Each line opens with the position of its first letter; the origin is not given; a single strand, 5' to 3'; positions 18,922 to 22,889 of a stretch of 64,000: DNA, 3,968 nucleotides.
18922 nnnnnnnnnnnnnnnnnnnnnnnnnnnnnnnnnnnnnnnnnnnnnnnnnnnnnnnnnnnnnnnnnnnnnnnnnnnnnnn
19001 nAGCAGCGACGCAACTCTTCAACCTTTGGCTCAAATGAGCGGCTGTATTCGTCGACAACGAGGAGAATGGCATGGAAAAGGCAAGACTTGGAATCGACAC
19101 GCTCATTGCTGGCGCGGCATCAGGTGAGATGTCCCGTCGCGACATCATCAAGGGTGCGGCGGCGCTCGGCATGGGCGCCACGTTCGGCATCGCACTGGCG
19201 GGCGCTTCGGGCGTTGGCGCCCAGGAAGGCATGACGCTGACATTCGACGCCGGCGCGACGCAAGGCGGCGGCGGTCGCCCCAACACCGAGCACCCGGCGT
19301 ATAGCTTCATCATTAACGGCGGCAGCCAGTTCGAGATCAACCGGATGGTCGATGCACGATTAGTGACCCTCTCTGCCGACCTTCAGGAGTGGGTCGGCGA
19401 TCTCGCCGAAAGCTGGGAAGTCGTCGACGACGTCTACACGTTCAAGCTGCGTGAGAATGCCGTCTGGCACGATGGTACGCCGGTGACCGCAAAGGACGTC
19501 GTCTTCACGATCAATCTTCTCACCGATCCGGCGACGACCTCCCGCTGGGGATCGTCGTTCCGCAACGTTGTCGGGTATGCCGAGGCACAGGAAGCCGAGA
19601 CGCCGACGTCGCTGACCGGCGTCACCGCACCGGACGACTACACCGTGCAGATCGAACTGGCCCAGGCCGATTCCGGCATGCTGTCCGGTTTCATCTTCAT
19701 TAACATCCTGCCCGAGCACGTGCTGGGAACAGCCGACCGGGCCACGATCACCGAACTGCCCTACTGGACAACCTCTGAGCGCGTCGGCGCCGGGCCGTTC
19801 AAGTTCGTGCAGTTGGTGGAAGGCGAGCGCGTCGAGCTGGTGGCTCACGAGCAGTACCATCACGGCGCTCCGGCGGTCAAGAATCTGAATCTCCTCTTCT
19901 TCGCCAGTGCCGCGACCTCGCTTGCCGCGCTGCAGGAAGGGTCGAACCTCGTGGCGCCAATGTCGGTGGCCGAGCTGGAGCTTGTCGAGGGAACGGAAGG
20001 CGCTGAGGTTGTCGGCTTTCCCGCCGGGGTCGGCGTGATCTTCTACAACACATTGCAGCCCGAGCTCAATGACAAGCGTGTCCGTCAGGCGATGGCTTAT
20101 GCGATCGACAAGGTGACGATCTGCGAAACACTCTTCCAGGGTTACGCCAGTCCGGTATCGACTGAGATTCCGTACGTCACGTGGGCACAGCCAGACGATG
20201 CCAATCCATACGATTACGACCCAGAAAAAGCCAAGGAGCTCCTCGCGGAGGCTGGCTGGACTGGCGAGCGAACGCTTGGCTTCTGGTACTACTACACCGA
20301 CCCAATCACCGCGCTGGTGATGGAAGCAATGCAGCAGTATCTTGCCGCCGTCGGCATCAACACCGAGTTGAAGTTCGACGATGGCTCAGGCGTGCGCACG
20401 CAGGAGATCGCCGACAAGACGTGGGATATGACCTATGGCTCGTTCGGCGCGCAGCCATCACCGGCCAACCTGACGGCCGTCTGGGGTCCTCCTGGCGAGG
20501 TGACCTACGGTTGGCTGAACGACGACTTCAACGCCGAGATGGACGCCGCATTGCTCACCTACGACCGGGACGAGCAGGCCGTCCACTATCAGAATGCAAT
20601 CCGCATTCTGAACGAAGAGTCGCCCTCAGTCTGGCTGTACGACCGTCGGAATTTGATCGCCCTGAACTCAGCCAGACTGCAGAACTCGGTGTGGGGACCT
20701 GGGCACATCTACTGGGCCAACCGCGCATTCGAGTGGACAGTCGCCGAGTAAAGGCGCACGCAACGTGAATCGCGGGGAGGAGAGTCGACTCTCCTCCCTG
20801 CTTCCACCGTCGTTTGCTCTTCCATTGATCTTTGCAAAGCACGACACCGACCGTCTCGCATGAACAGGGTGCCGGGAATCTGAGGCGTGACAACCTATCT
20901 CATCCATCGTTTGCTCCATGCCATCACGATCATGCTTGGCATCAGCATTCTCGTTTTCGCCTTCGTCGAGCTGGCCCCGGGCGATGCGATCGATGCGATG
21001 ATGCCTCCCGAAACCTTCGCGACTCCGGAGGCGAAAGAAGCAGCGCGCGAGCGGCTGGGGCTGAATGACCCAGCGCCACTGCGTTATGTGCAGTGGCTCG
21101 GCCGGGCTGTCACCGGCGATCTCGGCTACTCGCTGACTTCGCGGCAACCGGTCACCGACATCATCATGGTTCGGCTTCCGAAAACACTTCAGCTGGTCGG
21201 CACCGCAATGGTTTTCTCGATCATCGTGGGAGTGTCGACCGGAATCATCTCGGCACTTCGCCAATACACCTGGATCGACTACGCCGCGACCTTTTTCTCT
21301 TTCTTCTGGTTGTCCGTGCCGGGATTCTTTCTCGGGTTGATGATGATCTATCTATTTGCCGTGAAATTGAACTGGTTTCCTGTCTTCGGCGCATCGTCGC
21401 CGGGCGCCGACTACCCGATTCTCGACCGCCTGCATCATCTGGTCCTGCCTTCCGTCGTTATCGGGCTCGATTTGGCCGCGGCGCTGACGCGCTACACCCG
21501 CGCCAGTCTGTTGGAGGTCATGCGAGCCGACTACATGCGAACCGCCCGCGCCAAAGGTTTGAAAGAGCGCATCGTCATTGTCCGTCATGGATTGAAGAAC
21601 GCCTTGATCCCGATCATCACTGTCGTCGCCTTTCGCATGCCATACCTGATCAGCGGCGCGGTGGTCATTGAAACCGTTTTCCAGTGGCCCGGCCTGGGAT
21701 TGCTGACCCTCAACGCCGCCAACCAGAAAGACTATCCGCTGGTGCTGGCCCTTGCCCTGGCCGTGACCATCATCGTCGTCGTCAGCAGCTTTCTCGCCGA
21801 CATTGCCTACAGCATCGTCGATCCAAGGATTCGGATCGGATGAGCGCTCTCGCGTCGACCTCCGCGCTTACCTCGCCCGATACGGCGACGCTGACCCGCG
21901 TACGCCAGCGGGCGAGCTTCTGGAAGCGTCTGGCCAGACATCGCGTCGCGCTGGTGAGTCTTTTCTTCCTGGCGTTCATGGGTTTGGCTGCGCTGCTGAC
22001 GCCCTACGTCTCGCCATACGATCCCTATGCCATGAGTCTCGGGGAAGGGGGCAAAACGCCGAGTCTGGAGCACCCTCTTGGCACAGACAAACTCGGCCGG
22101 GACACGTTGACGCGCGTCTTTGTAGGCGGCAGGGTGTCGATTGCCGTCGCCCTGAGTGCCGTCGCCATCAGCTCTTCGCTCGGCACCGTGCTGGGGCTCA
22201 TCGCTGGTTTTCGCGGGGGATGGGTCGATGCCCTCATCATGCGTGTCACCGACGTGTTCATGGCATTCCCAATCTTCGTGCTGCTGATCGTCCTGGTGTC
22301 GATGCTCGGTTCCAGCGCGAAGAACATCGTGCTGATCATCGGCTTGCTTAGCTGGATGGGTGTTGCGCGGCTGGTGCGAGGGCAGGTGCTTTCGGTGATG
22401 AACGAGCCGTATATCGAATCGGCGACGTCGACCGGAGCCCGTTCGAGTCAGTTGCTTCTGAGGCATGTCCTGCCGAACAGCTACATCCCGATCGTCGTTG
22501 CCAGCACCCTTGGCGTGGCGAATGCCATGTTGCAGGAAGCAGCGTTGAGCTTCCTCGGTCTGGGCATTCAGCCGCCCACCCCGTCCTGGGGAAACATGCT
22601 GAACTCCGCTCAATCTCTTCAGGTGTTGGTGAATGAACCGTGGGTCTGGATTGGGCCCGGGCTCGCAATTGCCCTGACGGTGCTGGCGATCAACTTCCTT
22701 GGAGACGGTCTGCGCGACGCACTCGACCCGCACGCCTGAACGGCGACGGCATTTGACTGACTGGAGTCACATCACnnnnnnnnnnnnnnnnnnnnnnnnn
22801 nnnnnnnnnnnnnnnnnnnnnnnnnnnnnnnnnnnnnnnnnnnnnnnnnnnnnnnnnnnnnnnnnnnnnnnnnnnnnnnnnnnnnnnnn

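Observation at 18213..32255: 12-gene operon encoding an uncharacterised catabolic route for an N-acylated amino sugar, sugar acid or aminocyclitol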

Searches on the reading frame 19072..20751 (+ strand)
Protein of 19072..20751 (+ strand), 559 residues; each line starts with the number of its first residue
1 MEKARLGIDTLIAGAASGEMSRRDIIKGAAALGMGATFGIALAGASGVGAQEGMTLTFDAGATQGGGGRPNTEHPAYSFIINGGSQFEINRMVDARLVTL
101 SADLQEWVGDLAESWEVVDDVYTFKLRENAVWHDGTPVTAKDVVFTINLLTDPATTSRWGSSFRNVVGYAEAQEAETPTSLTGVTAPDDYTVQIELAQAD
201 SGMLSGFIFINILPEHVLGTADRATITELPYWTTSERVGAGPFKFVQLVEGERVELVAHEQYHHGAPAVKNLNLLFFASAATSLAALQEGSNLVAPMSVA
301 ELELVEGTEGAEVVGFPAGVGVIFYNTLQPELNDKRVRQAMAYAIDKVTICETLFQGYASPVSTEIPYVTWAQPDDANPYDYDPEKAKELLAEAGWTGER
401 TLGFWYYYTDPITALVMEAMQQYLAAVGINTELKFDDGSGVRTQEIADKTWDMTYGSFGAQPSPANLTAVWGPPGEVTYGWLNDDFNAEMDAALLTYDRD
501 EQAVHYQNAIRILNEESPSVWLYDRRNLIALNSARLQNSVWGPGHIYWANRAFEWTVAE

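Call 4: search_protein_families(library=pfam, proteins=[window:19072-20751:+], max_evalue=0.01)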
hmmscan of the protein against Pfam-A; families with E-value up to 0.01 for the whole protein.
window:19072-20751:+ (559 aa): 2 families
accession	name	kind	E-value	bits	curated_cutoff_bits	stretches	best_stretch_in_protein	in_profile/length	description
PF00496.27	SBP_bac_5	-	2.4e-79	267.6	32.4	1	107-465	2-353/368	Bacterial extracellular solute-binding proteins, family 5 Middle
PF10518.14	TAT_signal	-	0.00015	22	22.7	1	19-39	1-21/21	TAT (twin-arginine translocation) pathway signal sequence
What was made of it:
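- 19072..20751 (+): Family-5 solute-binding protein with a twin-arginine-like signal. SBP_bac_5 2.4e-79; TAT_signal 22.0 bits against a 22.7 cut-off (call 4).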

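Call 8: search_protein_families(library=ncbifam, proteins=[window:19072-20751:+], max_evalue=0.001)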
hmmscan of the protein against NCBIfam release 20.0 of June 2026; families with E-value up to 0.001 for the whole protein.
window:19072-20751:+ (559 aa): 10 families
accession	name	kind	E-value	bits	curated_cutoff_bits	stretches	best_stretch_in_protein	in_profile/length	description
NF045467.1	Opp4A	equivalog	1.1e-53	182.4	650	1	83-539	56-541/556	oligopeptide ABC transporter substrate-binding protein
NF043070.1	DppA_dipep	equivalog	1e-30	106.8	1005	1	90-520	57-501/535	dipeptide ABC transporter periplasmic-binding protein DppA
NF011942.0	PRK15413.1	equivalog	1.4e-29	103.2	594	1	111-535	75-492/512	glutathione ABC transporter substrate-binding protein GsiB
NF011684.0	PRK15104.1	equivalog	1.7e-27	96.4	947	1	80-525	56-511/543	oligopeptide ABC transporter substrate-binding protein OppA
TIGR02294.1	nickel_nikA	equivalog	3.7e-27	95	393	1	85-517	27-465/501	nickel ABC transporter substrate-binding protein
NF011689.0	PRK15109.1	equivalog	9e-26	90.6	560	1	104-522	76-507/547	ABC transporter substrate-binding protein SapA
NF045468.1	Opp5A_nikA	equivalog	1.9e-25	89.3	600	1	234-547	155-480/488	nickel ABC transporter substrate-binding protein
TIGR04028.1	SBP_KPN_01854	hypoth_equivalog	4.6e-20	71.7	468.5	1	103-448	43-394/509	TIGR04028 family ABC transporter substrate-binding protein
NF047575.1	opine_bind_CntA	exception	1.3e-18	66.8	800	1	110-400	80-364/535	staphylopine-dependent metal ABC transporter substrate-binding lipoprotein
NF007287.0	PRK09755.1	equivalog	4.3e-14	52.2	1098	1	111-525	80-503/535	ABC transporter substrate-binding protein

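Call 24: search_solved_structures(query=window:19072-20751:+, max_evalue=1e-15)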
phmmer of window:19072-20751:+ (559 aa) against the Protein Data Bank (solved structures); distinct sequences matched with E-value up to 1e-15: 37.
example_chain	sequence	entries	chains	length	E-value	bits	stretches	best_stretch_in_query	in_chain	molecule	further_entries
8upi_A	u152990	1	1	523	2.5e-32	115.6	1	109-492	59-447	Peptide ABC transporter substrate-binding protein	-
3m8u_A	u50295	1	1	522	2.8e-32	115.4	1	82-543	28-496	Heme-binding protein A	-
8z1z_F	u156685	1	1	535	9.4e-31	110.4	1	93-520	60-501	Dipeptide-binding protein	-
8z1y_F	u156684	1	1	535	3.1e-30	108.6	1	93-520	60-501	Dipeptide-binding protein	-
1dpp_A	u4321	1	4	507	3.4e-30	108.5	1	94-520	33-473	DIPEPTIDE BINDING PROTEIN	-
1dpe_A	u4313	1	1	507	3.8e-30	108.4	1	93-520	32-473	DIPEPTIDE-BINDING PROTEIN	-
5isu_A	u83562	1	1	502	4e-30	108.3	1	111-508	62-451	Lmo0135 protein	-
3tpa_A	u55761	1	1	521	4.3e-29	104.9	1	82-543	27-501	Heme-binding protein A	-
4ra1_A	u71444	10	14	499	9.5e-27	97.1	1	104-530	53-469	ABC transporter, substrate binding protein (Agrocinopines A and B) | ABC transporter substrate-binding protein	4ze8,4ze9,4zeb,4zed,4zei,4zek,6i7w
8cke_A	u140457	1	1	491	9.6e-27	97.1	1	105-530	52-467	ABC transporter substrate-binding protein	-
4zec_A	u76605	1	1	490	9.6e-27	97.1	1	105-530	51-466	ABC transporter, substrate binding protein (Agrocinopines A and B)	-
6hlx_A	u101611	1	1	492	4e-26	95.1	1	109-523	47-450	AgaA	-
5f1q_A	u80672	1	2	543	1.1e-25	93.6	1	84-520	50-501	Periplasmic dipeptide transport protein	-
8c6u_A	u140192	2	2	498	3.2e-25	92.1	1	108-530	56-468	Agrocinopine utilization periplasmic binding protein AccA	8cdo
8caw_A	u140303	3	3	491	6.6e-25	91.1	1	108-530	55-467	Agrocinopine utilization periplasmic binding protein AccA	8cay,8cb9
5za4_A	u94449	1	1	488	4.9e-24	88.2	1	85-398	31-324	Putative ABC transporter periplasmic binding protein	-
5z99_A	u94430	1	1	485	4.9e-24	88.2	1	85-398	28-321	Putative ABC transporter periplasmic binding protein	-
5yyb_A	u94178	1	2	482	4.9e-24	88.2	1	85-398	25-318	Putative ABC transporter periplasmic binding protein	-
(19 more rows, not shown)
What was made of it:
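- Closest known: Sialic-acid. Same: A family-5 binding protein, the family that includes three 'putative ABC transporter periplasmic binding protein' entries (5z99, 5yyb, 5za4; call 24).
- Family-5 binding proteins and Dpp-type permeases are most often peptide systems (calls 8, 24). A Dpp/Opp-type SBP5 and permeases (calls 4, 8, 24). The SBP matches the opine-binding proteins AccA and AgaA at about 1e-26 (call 24).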

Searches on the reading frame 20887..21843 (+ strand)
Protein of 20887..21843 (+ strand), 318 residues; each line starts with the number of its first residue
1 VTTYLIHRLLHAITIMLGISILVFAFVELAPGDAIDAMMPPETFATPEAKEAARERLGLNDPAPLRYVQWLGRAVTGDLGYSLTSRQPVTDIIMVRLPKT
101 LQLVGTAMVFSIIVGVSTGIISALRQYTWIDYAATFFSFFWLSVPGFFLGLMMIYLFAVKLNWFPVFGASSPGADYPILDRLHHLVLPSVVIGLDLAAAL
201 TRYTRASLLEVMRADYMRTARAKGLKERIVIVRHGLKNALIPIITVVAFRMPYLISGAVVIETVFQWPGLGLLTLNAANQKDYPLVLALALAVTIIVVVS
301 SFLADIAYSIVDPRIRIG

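Call 4: search_protein_families(library=pfam, proteins=[window:20887-21843:+], max_evalue=0.01)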
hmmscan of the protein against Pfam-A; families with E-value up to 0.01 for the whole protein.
window:20887-21843:+ (318 aa): 2 families
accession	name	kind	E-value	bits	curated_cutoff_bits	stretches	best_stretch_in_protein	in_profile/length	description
PF00528.27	BPD_transp_1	-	3.3e-40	138.2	26.4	1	115-316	1-183/184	Binding-protein-dependent transport system inner membrane component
PF19300.4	BPD_transp_1_N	-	3.2e-12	47.1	23.8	1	1-103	1-113/114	Binding-prot-dependent transport system membrane comp, N-term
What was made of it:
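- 20887..21843 (+): ABC permease (DppB-like). BPD_transp_1 3.3e-40 (call 4).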

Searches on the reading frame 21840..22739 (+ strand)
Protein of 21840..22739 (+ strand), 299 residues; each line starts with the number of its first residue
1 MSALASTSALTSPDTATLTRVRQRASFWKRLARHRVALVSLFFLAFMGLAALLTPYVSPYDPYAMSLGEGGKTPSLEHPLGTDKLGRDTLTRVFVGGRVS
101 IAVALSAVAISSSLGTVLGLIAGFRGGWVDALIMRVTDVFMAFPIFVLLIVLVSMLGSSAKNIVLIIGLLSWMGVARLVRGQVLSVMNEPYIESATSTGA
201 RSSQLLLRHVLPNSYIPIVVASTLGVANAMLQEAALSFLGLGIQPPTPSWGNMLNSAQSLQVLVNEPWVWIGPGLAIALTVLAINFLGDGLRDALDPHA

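Call 4: search_protein_families(library=pfam, proteins=[window:21840-22739:+], max_evalue=0.01)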
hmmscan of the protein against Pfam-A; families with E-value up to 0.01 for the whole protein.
window:21840-22739:+ (299 aa): 2 families
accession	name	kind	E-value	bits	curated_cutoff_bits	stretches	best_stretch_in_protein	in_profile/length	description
PF00528.27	BPD_transp_1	-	1.6e-37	129.4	26.4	1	115-298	1-181/184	Binding-protein-dependent transport system inner membrane component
PF12911.12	OppC_N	-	5e-12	45.9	23.9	1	26-67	5-46/53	N-terminal TM domain of oligopeptide transport permease C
